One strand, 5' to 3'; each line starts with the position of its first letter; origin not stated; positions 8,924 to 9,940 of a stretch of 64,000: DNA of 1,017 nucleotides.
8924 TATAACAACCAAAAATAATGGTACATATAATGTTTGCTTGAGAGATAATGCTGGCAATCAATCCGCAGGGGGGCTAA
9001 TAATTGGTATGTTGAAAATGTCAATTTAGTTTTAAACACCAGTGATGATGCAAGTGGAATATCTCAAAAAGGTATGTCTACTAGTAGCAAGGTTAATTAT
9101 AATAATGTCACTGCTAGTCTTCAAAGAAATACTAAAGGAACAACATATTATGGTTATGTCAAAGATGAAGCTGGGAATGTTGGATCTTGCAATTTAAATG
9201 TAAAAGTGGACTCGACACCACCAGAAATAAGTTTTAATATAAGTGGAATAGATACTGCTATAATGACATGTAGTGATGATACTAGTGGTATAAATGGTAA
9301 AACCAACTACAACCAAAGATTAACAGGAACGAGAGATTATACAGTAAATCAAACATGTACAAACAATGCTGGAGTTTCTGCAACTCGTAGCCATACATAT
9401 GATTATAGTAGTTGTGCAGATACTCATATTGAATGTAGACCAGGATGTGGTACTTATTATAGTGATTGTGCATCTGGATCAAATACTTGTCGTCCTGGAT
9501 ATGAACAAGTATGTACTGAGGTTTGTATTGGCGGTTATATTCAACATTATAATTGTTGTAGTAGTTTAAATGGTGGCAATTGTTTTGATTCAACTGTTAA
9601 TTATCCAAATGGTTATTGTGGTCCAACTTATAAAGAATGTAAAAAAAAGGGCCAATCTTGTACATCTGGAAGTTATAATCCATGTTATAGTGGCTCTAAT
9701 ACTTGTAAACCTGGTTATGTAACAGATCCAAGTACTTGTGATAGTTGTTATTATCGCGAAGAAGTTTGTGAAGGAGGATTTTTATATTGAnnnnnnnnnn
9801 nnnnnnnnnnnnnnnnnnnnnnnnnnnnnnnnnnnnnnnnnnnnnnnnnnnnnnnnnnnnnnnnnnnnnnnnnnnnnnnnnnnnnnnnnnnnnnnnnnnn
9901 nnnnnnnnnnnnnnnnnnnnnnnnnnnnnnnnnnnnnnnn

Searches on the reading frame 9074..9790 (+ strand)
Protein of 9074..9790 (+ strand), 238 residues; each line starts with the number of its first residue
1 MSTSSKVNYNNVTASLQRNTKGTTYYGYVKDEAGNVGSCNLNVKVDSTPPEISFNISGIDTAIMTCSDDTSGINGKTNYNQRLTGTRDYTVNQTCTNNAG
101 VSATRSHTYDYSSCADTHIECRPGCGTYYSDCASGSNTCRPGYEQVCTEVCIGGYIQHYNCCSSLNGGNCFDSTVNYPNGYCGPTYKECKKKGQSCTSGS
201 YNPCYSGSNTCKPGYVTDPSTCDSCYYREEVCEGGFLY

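Call 6: search_protein_families(library=pfam, proteins=[window:9074-9790:+], max_evalue=0.01)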
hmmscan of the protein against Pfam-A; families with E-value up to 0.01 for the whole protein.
window:9074-9790:+ (238 aa): 0 families

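Call 20: find_encoding_contigs(protein=window:9074-9787:+, flank=4000, max_places=10)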
Protein window:9074-9787:+ (238 aa): 3 contigs read that carry it; 2 places shown.
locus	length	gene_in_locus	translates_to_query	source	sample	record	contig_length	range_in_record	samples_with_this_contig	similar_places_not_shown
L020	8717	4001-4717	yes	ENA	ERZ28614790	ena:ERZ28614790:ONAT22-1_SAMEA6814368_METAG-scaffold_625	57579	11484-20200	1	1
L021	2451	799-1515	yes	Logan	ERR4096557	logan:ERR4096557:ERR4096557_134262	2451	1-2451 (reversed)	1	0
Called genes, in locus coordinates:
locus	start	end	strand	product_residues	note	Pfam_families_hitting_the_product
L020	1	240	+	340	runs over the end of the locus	-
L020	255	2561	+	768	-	PF07963:N_methyl (weak)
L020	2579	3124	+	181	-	-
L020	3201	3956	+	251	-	-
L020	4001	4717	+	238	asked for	-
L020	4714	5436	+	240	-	-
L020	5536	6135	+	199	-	PF10294:Methyltransf_16 (weak), PF05175:MTS, PF02475:TRM5-TYW2_MTfase, PF03602:Cons_hypoth95 (weak), PF06325:PrmA, PF13847:Methyltransf_31, PF13649:Methyltransf_25 (weak)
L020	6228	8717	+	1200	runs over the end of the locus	PF04563:RNA_pol_Rpb2_1, PF04561:RNA_pol_Rpb2_2, PF04565:RNA_pol_Rpb2_3, PF10385:RNA_pol_Rpb2_45, PF00562:RNA_pol_Rpb2_6, PF04560:RNA_pol_Rpb2_7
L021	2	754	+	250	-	?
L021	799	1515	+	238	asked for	-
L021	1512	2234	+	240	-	-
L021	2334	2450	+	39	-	?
